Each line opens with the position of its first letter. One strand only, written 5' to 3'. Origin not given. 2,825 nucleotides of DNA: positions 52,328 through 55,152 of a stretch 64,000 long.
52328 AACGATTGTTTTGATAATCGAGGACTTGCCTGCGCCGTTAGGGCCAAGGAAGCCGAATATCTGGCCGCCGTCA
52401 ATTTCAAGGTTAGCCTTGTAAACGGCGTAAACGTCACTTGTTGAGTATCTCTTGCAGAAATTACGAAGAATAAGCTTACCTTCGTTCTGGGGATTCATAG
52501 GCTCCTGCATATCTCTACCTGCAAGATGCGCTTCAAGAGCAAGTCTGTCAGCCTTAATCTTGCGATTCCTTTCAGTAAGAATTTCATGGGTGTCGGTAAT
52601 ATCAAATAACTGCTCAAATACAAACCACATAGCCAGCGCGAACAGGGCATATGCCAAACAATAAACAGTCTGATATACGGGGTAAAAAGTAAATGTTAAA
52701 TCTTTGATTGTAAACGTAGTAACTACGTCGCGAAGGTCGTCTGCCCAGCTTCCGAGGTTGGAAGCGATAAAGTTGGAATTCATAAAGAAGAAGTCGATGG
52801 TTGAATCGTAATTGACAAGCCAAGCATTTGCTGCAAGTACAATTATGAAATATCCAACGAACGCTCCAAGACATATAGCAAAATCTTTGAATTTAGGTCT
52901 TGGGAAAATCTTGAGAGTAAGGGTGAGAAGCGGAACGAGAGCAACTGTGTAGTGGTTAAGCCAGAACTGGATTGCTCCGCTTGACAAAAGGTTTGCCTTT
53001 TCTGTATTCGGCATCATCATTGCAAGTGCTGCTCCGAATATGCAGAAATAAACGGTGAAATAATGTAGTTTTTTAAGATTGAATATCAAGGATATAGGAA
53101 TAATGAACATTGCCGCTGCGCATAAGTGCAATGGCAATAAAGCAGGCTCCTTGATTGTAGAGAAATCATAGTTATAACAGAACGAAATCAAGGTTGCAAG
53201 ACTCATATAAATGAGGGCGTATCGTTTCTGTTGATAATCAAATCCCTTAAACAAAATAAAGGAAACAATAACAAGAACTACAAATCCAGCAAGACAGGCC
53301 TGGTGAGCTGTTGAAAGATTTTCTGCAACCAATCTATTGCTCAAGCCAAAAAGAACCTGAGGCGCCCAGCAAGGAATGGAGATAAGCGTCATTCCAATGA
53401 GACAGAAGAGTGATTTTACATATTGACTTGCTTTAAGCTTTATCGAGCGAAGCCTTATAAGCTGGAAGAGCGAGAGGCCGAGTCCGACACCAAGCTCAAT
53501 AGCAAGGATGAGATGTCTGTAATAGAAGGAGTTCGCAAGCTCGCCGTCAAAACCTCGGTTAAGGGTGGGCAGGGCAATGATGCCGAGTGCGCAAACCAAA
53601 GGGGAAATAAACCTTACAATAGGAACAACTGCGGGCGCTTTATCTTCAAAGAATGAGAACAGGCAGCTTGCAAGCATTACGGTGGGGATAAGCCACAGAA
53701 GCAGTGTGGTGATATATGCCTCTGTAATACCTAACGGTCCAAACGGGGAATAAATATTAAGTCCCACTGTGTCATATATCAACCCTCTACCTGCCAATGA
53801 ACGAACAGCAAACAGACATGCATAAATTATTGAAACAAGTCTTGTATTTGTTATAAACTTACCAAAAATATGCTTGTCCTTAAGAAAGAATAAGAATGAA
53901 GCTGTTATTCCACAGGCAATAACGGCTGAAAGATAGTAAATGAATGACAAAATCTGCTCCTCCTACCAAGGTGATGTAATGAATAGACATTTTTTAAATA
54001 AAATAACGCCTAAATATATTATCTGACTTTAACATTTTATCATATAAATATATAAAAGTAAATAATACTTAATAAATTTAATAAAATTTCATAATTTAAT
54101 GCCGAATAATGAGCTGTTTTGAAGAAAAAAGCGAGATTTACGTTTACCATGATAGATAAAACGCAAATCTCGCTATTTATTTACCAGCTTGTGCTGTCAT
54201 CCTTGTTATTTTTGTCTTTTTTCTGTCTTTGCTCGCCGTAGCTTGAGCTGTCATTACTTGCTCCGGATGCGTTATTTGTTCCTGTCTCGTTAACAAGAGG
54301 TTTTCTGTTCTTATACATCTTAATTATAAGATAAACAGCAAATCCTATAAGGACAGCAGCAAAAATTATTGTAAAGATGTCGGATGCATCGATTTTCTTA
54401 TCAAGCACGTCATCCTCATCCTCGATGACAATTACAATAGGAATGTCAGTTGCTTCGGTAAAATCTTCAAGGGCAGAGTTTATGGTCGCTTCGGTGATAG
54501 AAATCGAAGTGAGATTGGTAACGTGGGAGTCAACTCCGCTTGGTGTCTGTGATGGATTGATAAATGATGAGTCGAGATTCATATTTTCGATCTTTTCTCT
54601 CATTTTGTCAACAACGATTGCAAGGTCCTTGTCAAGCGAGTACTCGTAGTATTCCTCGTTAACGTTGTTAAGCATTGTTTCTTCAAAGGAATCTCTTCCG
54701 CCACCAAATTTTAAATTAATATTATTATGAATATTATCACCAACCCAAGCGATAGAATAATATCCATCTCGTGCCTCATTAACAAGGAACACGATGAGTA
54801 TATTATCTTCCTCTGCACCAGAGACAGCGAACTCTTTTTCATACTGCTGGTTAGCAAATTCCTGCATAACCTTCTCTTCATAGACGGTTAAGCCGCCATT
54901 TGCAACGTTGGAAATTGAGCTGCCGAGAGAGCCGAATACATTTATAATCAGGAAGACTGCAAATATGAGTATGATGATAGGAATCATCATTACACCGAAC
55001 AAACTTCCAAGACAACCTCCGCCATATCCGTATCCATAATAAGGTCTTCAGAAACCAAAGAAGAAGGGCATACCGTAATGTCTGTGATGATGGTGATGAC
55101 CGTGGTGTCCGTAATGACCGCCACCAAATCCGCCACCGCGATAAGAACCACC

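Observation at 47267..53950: Four-gene envelope operon: giant membrane-domain/ABC-ATPase fusion, second permease, anchored Ig-like protein and beta-helix lipoprotein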

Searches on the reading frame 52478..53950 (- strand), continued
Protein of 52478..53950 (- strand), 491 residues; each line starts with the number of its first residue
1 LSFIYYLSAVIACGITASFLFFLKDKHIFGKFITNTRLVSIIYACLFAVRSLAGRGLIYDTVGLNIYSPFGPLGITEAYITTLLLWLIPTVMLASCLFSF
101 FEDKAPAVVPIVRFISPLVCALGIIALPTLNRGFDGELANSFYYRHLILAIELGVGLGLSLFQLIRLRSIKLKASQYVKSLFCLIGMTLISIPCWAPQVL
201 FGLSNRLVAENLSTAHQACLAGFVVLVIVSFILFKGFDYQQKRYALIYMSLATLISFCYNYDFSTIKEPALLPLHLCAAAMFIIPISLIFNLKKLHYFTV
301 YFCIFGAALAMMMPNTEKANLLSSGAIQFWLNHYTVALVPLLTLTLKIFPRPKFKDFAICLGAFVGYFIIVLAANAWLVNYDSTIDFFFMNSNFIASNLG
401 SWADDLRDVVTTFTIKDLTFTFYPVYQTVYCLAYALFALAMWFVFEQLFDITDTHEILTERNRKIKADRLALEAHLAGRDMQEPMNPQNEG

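Call 78: find_encoding_contigs(protein=P0436, flank=7000, max_places=1)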
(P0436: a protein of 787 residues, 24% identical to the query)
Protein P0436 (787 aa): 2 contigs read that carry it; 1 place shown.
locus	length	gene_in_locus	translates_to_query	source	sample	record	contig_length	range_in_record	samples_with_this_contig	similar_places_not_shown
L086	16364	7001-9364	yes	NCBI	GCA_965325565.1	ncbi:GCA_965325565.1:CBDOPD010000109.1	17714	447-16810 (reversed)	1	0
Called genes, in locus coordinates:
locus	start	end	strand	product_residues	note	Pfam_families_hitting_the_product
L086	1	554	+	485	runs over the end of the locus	?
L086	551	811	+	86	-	-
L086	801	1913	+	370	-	PF04055:Radical_SAM, PF06969:HemN_C (weak)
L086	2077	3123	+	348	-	PF01628:HrcA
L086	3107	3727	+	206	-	PF01025:GrpE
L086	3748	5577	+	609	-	PF00012:HSP70, PF06723:MreB_Mbl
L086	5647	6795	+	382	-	PF00226:DnaJ, PF01556:DnaJ_C, PF15777:Anti-TRAP (faint), PF27659:CHP02642 (faint), PF00684:DnaJ_CXXCXGXG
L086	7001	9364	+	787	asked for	PF14808:TMEM164, PF00005:ABC_tran, PF13304:AAA_21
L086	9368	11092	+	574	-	PF16949:ABC_tran_2, PF09847:12TM_1 (weak)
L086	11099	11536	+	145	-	-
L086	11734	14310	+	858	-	-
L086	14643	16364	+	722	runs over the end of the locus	?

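Call 79: find_encoding_contigs(protein=P0478, flank=7000, max_places=1)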
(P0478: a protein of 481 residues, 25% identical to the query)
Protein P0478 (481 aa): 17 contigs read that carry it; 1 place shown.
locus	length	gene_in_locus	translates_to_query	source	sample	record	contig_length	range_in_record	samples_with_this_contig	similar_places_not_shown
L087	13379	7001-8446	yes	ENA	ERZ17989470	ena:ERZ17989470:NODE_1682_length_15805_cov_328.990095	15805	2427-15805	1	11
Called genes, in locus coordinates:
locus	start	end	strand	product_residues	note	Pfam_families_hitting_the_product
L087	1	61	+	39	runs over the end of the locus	-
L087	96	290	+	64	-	-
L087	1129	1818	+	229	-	PF04542:Sigma70_r2, PF04545:Sigma70_r4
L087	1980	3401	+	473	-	PF00860:Xan_ur_permease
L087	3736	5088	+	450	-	PF00860:Xan_ur_permease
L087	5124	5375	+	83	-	-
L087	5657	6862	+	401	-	PF00753:Lactamase_B, PF19583:ODP, PF00258:Flavodoxin_1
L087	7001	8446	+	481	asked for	PF14808:TMEM164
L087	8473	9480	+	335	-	PF00248:Aldo_ket_red, PF13183:Fer4_8 (weak), PF13187:Fer4_9 (weak), PF13534:Fer4_17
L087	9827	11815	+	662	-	PF00133:tRNA-synt_1, PF01406:tRNA-synt_1e, PF09334:tRNA-synt_1g, PF00133:tRNA-synt_1, PF19303:Anticodon_3 (weak), PF01588:tRNA_bind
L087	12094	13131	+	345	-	PF02424:ApbE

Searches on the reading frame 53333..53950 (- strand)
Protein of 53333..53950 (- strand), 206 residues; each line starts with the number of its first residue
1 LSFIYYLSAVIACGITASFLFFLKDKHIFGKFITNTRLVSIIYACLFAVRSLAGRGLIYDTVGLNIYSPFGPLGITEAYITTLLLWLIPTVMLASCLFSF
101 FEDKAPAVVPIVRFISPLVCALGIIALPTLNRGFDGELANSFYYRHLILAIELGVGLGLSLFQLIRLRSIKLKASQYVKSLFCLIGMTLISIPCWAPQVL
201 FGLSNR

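Call 32: search_protein_families(library=pfam, proteins=[window:53333-53950:-], max_evalue=10)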
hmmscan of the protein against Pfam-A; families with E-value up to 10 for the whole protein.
seq(206 aa): 0 families

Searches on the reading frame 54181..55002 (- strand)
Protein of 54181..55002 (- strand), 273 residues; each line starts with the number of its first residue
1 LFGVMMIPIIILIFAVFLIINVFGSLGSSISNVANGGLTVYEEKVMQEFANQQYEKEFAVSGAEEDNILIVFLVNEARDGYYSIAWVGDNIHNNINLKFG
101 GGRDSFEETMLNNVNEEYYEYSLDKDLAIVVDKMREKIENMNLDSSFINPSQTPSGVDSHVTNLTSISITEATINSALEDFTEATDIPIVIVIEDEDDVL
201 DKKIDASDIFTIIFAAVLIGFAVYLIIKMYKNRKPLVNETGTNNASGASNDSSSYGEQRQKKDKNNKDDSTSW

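Call 59: search_protein_families(library=padloc, proteins=[window:54181-55002:-], max_evalue=0.001)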
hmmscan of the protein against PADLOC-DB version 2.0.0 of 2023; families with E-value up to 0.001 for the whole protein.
window:54181-55002:- (273 aa): 0 families

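Call 68: search_protein_families(library=pfam, proteins=[window:54181-55002:-], max_evalue=0.01)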
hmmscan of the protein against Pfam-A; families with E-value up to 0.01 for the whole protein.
window:54181-55002:- (273 aa): 1 family
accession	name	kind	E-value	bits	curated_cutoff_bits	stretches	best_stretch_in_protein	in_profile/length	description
PF16118.10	DUF4834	-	0.0078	17.5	27.8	0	209-266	7-63/99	Domain of unknown function (DUF4834)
